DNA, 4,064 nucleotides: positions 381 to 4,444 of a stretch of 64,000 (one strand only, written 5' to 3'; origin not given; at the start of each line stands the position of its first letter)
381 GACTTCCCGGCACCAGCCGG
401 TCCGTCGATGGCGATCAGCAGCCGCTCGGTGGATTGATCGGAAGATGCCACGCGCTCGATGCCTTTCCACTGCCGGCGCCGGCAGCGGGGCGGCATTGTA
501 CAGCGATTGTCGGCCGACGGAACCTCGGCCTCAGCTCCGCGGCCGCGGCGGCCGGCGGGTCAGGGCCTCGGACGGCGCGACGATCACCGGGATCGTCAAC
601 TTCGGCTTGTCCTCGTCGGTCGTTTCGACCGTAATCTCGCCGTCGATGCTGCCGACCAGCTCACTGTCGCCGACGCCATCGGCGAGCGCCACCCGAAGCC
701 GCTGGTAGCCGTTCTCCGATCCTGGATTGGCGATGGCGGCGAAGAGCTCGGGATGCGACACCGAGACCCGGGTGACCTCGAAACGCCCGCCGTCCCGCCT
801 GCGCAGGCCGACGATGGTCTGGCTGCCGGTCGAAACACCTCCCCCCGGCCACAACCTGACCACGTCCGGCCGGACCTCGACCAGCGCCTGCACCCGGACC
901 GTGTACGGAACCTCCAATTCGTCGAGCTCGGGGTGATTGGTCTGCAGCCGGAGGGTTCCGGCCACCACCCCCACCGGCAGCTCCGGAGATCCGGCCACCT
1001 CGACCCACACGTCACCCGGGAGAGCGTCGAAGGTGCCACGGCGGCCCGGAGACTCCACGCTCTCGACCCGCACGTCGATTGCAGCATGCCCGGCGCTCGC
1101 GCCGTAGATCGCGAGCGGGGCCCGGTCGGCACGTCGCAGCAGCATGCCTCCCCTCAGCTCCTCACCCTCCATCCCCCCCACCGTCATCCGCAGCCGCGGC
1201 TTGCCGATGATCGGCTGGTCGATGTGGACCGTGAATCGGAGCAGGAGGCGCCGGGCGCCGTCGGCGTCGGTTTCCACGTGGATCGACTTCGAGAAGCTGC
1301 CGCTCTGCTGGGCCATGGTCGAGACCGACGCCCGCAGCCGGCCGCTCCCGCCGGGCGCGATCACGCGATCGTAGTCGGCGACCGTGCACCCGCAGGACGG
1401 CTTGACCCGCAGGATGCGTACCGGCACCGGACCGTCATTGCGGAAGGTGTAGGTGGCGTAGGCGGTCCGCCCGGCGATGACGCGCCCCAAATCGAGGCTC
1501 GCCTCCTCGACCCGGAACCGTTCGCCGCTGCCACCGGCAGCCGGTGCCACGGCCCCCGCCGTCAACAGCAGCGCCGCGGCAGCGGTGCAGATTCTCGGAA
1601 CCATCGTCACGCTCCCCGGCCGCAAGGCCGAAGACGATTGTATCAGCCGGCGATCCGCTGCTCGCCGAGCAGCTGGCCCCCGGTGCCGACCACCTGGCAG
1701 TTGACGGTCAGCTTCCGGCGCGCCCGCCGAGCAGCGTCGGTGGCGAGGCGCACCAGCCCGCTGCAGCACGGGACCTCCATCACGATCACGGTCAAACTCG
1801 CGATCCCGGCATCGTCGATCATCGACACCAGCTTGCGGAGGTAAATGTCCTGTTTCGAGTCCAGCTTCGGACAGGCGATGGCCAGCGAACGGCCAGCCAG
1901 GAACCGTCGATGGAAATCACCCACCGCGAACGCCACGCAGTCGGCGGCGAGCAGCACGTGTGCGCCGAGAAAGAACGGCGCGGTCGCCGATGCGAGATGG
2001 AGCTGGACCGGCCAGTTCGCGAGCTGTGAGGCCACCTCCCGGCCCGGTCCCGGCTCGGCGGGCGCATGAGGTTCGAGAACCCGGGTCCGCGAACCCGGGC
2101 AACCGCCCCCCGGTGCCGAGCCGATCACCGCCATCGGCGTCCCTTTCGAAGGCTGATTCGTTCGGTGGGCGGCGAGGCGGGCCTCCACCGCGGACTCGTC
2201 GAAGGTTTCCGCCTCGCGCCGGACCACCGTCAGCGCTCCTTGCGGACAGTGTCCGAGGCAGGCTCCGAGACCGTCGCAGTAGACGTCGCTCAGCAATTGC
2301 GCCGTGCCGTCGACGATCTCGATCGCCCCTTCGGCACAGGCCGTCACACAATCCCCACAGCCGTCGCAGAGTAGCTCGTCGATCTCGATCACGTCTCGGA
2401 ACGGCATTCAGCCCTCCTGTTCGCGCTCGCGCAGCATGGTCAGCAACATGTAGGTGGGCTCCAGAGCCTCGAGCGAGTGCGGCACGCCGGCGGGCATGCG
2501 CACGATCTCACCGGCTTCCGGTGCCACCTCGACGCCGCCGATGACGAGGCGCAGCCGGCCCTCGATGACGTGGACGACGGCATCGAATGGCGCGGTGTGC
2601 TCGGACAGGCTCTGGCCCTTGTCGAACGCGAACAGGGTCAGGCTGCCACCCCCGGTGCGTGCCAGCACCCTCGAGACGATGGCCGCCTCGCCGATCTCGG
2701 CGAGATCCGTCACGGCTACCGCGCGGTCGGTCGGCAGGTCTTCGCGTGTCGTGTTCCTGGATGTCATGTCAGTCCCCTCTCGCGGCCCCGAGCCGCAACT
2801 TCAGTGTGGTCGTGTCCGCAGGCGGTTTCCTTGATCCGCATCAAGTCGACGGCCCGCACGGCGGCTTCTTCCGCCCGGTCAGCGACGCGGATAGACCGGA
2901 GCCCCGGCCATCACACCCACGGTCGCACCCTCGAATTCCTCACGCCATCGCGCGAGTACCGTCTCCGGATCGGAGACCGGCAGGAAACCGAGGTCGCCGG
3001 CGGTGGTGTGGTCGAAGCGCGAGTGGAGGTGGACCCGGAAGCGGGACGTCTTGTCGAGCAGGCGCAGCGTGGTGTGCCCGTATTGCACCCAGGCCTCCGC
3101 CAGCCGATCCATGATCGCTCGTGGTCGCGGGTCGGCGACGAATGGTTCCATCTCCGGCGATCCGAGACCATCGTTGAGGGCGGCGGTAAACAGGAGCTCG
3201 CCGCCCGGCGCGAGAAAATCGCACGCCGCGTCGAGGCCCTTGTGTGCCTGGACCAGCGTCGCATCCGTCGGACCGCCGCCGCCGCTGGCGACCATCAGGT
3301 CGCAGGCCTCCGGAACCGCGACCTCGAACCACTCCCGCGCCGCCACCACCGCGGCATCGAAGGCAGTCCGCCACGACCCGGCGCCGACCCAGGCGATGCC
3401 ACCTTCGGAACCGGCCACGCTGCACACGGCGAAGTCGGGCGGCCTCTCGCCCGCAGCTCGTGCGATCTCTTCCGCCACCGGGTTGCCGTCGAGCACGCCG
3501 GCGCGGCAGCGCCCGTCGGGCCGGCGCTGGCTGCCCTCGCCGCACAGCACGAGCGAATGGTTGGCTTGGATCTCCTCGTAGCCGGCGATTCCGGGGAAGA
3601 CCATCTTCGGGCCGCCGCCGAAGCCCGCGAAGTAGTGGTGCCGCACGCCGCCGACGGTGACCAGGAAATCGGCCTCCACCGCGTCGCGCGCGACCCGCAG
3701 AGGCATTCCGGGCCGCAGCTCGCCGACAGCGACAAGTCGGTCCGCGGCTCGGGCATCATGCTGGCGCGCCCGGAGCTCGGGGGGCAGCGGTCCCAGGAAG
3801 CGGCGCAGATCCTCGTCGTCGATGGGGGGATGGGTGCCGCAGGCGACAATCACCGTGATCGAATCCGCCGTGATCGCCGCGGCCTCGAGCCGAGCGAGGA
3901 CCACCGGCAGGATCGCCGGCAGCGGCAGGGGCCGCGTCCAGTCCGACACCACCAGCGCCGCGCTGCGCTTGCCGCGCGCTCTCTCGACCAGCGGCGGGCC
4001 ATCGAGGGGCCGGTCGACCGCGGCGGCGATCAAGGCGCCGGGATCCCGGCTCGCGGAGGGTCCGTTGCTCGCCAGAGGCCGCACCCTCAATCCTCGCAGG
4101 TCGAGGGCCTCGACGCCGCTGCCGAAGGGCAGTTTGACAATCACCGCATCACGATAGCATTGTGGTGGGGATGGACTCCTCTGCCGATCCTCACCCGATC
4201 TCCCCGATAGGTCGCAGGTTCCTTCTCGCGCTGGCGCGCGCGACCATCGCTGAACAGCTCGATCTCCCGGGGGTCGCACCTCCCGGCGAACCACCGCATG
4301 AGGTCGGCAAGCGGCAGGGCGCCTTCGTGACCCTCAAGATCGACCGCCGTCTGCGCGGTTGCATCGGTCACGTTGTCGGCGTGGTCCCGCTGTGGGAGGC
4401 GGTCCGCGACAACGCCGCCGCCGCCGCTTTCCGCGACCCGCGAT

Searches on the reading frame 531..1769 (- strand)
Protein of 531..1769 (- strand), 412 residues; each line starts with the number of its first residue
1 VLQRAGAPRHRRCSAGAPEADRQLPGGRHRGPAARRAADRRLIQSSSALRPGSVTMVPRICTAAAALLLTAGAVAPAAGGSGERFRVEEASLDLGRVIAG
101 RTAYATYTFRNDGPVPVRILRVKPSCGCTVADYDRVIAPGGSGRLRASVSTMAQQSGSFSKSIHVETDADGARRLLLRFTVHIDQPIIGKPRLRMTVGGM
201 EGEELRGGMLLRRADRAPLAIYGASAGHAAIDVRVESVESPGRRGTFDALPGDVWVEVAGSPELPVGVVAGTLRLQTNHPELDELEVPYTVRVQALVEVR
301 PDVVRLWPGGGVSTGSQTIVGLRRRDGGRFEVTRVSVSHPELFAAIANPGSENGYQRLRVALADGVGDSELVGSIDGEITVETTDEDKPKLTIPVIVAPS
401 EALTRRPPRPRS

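Call 57: search_protein_families(library=pfam, proteins=[window:531-1769:-], max_evalue=0.001)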
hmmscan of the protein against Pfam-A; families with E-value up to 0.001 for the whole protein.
window:531-1769:- (412 aa): 2 families
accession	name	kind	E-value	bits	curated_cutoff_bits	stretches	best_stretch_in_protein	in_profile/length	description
PF07610.17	DUF1573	-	2.7e-17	63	26.1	1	86-178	2-93/98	Protein of unknown function (DUF1573)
PF22544.2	HYDIN_VesB_CFA65-like_Ig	-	5.9e-09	36.5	25.5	1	87-171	5-90/100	HYDIN/CFA65/VesB-like, Ig-like domain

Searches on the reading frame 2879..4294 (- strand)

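Call 57: search_protein_families(library=pfam, proteins=[window:2879-4294:-], max_evalue=0.001)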
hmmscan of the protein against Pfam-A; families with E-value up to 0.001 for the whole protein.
window:2879-4294:- (471 aa): 3 families
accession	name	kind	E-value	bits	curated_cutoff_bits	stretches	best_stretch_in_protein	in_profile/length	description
PF09861.14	Lar_N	-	6.2e-47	159.9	23.3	1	72-251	17-197/204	Lactate racemase N-terminal domain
PF21113.2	LarA_C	-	1.5e-05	25.4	25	1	330-398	5-74/152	Lactate racemase C-terminal domain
PF04015.17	DUF362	-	0.00069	20.2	24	0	199-290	90-161/200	Domain of unknown function (DUF362)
